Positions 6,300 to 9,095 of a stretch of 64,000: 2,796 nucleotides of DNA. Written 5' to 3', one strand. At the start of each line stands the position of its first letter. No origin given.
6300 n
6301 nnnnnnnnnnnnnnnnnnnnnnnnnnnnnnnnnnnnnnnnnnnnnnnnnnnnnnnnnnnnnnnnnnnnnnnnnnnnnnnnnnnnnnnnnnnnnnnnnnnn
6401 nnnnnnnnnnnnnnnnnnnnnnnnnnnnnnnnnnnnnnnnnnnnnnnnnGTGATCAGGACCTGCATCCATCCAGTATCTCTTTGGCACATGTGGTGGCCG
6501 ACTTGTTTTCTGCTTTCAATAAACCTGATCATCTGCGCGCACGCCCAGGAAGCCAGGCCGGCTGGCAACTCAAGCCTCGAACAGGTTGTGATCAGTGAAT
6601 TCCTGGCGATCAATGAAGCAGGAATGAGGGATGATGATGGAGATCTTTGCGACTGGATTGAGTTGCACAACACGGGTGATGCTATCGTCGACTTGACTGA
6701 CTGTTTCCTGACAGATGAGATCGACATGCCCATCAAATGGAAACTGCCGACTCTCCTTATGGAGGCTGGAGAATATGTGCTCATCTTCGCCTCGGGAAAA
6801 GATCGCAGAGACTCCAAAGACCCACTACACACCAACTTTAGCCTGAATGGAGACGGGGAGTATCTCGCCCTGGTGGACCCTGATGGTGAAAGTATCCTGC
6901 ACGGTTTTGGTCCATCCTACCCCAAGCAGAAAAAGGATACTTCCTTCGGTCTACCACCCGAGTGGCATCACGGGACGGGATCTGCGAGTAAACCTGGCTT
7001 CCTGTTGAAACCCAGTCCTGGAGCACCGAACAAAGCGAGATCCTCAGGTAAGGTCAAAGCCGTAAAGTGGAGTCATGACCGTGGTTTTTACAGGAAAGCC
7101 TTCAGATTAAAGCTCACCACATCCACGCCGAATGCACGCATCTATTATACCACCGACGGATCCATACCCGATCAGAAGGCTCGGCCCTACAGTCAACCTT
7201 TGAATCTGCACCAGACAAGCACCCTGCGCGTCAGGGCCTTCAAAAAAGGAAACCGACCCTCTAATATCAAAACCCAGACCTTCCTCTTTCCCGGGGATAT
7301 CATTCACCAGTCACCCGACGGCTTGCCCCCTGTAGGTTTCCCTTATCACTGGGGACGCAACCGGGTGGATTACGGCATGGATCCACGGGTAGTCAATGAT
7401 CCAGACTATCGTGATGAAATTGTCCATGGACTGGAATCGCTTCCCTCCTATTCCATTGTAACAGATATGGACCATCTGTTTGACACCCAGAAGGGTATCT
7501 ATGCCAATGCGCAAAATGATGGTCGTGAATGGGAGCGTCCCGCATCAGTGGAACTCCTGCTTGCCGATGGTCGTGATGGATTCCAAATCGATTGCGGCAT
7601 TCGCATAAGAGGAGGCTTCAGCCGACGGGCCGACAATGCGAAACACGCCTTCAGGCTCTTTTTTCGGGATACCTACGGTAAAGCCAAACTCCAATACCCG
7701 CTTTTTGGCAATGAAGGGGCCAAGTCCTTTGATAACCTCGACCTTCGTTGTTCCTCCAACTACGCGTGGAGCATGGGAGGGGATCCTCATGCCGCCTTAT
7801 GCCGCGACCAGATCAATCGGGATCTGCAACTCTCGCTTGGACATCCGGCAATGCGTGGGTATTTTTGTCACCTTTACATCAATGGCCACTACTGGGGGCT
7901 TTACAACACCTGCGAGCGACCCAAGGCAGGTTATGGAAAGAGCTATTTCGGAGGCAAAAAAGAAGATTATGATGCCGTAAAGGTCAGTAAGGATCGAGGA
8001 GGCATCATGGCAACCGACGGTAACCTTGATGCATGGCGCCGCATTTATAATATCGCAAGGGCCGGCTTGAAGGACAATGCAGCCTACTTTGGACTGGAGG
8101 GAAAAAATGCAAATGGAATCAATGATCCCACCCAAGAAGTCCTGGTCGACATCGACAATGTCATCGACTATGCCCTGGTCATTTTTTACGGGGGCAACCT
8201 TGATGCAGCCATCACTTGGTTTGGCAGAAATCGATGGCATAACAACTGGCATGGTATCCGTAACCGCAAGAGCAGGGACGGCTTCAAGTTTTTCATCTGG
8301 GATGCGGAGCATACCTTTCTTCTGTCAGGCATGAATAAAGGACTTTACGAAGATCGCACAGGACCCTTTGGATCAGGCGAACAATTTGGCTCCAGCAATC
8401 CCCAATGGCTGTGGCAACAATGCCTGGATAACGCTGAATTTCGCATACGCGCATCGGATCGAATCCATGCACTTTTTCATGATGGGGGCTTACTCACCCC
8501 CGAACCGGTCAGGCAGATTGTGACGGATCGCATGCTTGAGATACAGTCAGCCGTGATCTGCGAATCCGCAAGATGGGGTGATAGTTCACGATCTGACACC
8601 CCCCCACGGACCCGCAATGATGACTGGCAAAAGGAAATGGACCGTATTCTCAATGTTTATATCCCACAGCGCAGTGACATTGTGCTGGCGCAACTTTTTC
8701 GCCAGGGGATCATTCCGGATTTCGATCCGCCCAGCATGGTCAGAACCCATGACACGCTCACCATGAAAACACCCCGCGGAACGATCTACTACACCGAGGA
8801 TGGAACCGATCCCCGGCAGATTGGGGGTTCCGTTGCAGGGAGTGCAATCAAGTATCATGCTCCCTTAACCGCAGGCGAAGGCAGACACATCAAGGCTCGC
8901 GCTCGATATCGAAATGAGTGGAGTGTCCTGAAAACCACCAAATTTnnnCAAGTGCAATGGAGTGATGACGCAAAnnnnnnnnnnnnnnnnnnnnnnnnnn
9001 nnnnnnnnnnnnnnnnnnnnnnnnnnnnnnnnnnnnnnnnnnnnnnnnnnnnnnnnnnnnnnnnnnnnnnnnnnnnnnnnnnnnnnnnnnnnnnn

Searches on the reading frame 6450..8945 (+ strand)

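Call 79: search_protein_families(library=pfam, proteins=[window:6450-8945:+], max_evalue=0.0001)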
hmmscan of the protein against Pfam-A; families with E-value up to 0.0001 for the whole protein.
window:6450-8945:+ (832 aa): 4 families
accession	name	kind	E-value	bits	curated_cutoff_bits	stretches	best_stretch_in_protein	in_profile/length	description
PF13287.12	Fn3_assoc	-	8.5e-25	87.1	23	2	220-278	1-59/59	Fn3 associated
PF13290.12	CHB_HEX_C_1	-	4.6e-23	81.4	22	2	212-275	4-67/67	Chitobiase/beta-hexosaminidase C-terminal domain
PF08757.17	CotH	-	1.9e-22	80.7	23.8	1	384-741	1-318/322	CotH kinase protein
PF00932.25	LTD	-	3.7e-11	43.8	34.3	1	43-149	5-102/109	Lamin Tail Domain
